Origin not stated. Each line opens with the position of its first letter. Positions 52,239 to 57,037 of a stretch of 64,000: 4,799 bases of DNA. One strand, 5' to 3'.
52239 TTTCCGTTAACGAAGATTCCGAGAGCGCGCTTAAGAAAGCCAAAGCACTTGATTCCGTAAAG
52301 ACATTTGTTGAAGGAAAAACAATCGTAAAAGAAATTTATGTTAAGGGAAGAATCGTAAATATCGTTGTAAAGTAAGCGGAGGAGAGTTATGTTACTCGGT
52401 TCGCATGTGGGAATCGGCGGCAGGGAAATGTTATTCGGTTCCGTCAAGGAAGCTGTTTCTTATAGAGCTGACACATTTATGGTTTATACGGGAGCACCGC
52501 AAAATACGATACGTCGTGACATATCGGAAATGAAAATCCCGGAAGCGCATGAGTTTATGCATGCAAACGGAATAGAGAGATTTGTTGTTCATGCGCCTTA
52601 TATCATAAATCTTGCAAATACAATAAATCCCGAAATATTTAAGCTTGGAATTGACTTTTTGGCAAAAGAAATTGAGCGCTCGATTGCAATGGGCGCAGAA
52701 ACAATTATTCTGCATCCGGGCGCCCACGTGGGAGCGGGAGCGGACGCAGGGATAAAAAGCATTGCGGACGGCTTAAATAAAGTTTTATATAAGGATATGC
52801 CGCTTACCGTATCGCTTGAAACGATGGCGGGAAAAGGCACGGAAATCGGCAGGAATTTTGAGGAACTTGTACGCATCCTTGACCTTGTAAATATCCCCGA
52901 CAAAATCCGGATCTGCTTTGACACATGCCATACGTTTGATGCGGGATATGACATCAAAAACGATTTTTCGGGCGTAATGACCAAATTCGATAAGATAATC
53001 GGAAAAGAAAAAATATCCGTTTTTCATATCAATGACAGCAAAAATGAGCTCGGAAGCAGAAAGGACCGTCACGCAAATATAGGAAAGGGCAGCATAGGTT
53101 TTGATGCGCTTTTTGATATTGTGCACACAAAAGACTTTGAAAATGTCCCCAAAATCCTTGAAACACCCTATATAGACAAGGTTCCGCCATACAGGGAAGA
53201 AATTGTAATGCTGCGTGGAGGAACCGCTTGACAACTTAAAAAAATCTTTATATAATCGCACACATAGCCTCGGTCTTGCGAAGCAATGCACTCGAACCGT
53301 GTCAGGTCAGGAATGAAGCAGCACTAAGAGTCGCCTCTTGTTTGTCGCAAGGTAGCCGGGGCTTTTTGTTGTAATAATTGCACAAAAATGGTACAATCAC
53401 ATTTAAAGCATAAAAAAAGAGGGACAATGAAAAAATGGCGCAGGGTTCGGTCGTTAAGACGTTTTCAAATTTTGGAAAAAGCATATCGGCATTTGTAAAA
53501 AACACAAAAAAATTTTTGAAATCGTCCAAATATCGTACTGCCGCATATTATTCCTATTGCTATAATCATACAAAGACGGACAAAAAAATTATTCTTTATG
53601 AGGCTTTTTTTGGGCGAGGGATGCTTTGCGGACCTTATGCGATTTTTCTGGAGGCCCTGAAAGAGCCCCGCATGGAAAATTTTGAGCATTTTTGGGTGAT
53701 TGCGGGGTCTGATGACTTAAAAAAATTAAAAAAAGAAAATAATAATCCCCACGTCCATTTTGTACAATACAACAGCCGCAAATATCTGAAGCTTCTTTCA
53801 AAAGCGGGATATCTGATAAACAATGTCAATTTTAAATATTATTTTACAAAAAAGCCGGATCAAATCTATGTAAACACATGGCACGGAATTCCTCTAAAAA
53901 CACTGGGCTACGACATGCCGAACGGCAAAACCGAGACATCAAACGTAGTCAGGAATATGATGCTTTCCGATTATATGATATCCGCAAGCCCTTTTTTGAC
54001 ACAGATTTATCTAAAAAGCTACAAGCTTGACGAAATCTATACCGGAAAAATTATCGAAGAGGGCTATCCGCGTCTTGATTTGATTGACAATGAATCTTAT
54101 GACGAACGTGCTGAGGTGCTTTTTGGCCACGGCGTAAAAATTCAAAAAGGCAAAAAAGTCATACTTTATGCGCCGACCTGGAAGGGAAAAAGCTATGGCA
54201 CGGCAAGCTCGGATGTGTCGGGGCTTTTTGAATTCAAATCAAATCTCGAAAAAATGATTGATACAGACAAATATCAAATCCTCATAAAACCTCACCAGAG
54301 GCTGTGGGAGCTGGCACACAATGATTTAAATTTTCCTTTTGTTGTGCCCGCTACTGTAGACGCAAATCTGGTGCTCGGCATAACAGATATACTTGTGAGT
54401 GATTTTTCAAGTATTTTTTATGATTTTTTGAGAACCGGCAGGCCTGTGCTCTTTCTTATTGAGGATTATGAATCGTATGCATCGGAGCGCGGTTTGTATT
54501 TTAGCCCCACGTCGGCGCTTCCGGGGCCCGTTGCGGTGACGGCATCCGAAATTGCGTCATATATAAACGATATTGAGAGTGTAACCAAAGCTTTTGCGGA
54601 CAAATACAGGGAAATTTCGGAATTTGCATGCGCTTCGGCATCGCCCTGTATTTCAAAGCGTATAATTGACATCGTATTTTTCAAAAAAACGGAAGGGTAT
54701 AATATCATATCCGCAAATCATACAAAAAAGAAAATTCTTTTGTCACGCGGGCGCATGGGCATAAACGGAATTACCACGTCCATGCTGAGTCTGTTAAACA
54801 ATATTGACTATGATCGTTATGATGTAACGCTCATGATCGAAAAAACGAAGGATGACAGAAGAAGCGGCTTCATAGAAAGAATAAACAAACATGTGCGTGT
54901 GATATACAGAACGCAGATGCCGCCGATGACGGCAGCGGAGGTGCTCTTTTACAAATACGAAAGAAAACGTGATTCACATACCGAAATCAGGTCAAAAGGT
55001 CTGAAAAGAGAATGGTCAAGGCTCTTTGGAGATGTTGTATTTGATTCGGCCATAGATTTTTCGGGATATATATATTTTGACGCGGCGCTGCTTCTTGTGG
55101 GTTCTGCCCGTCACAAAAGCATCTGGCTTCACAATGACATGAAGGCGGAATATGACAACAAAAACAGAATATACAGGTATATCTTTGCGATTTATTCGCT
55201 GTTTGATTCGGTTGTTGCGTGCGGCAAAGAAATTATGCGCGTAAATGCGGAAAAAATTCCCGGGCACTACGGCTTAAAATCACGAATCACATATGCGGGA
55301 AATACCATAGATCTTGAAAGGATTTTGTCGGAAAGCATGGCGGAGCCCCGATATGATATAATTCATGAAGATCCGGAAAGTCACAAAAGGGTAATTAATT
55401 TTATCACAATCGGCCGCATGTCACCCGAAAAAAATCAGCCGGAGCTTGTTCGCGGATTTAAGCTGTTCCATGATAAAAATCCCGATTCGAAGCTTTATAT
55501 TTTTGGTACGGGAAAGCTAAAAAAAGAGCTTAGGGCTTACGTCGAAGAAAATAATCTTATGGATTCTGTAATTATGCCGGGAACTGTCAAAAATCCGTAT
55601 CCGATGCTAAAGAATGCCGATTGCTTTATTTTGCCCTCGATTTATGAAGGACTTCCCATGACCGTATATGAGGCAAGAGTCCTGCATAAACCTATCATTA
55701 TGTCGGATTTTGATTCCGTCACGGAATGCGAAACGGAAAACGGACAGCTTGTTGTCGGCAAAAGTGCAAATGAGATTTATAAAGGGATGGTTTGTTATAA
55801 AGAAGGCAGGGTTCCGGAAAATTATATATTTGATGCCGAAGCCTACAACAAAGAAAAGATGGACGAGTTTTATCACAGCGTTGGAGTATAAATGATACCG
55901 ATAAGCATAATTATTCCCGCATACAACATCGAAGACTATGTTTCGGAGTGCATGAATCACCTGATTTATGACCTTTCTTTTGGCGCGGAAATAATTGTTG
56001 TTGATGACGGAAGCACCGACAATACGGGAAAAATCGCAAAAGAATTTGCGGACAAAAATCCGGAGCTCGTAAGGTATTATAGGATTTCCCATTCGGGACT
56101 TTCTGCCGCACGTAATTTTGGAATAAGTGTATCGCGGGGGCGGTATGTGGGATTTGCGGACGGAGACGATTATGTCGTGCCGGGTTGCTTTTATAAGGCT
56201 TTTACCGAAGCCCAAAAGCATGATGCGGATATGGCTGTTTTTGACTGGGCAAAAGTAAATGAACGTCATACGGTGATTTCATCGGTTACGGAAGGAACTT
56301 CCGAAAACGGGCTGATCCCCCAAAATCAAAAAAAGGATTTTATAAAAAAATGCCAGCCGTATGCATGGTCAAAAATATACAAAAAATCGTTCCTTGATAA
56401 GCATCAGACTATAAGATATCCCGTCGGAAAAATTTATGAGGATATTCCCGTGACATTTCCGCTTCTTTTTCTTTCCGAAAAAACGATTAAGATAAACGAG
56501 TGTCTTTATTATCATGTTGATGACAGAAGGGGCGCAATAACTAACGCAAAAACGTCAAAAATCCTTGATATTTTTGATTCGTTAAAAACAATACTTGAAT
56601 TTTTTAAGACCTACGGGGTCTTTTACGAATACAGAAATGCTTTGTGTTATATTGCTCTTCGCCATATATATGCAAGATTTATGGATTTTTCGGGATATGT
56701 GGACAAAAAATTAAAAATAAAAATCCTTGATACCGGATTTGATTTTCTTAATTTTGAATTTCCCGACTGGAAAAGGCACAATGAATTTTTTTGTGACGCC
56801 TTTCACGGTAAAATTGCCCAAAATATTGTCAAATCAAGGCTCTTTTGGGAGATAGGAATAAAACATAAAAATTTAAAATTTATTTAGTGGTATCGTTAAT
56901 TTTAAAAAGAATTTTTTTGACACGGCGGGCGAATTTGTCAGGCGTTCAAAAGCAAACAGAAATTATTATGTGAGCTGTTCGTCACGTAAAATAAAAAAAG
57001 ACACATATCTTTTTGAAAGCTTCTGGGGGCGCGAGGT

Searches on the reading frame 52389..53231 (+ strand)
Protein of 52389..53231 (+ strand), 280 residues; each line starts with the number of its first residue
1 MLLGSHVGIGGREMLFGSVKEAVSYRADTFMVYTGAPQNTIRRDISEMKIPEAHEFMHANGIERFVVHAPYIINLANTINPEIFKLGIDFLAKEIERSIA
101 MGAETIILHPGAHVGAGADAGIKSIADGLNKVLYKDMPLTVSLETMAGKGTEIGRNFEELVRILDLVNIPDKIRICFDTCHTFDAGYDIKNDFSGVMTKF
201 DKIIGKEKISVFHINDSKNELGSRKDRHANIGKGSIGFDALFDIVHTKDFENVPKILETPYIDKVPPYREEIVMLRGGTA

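Call 64: search_protein_families(library=pfam, proteins=[window:52389-53231:+], max_evalue=0.0001)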
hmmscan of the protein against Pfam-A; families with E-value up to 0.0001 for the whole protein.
window:52389-53231:+ (280 aa): 1 family
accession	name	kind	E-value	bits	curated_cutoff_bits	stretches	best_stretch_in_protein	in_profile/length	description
PF01261.30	AP_endonuc_2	-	4.3e-55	187.5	31.1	1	20-276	2-247/249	Xylose isomerase-like TIM barrel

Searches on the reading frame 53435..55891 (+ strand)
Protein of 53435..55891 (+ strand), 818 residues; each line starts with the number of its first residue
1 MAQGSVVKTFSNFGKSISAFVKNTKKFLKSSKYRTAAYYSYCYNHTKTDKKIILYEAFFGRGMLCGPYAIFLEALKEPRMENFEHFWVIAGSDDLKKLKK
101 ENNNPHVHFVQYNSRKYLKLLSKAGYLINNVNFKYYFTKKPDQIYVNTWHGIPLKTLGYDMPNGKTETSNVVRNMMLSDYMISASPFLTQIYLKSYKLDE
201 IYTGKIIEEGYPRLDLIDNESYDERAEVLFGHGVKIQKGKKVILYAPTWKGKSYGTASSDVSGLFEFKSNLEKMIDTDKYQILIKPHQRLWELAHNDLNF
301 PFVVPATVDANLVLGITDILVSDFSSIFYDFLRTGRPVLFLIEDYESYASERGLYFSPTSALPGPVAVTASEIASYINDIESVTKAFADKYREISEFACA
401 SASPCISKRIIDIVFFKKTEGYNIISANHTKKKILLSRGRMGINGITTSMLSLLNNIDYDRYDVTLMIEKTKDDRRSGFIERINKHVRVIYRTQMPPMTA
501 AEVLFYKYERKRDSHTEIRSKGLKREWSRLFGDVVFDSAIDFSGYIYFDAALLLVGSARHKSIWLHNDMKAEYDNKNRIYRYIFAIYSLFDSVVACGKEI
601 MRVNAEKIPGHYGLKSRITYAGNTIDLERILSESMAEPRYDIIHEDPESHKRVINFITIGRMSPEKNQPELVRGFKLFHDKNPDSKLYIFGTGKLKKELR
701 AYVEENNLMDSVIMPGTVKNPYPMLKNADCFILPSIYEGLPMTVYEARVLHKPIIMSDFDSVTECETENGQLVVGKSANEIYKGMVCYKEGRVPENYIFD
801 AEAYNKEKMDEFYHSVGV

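Call 64: search_protein_families(library=pfam, proteins=[window:53435-55891:+], max_evalue=0.0001)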
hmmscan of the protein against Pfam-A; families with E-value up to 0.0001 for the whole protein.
window:53435-55891:+ (818 aa): 3 families
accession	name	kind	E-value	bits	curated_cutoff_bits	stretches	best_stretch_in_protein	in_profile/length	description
PF04464.20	Glyphos_transf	-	1.3e-73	248.5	22.1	1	45-415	8-366/367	CDP-Glycerol:Poly(glycerophosphate) glycerophosphotransferase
PF00534.26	Glycos_transf_1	-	4.9e-26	91.7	26.4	1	646-781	8-148/172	Glycosyl transferases group 1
PF13692.12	Glyco_trans_1_4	-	2.8e-22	79.9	27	1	656-784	4-135/142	Glycosyl transferases group 1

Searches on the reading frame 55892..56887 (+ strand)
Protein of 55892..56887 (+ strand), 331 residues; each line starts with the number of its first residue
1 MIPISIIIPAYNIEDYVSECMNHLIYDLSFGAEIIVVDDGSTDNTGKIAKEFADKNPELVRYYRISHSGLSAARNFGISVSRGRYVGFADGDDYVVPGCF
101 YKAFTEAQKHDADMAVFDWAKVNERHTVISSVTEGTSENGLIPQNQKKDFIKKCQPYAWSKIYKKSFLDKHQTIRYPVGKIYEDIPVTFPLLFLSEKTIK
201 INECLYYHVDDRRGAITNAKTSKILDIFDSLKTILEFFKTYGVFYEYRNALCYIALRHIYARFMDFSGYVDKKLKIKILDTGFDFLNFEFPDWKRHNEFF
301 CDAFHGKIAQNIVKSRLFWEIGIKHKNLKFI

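Call 64: search_protein_families(library=pfam, proteins=[window:55892-56887:+], max_evalue=0.0001)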
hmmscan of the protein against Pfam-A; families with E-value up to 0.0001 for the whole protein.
window:55892-56887:+ (331 aa): 3 families
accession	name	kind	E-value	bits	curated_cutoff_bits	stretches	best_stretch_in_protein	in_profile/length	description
PF00535.33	Glycos_transf_2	-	9e-32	110.8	23.3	1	5-170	1-166/168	Glycosyl transferase family 2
PF10111.15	Glyco_tranf_2_2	-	6e-10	39.5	27.3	1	5-105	1-104/276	Glycosyltransferase like family 2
PF13641.12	Glyco_tranf_2_3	-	2.3e-07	31.5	27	1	4-116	3-120/230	Glycosyltransferase like family 2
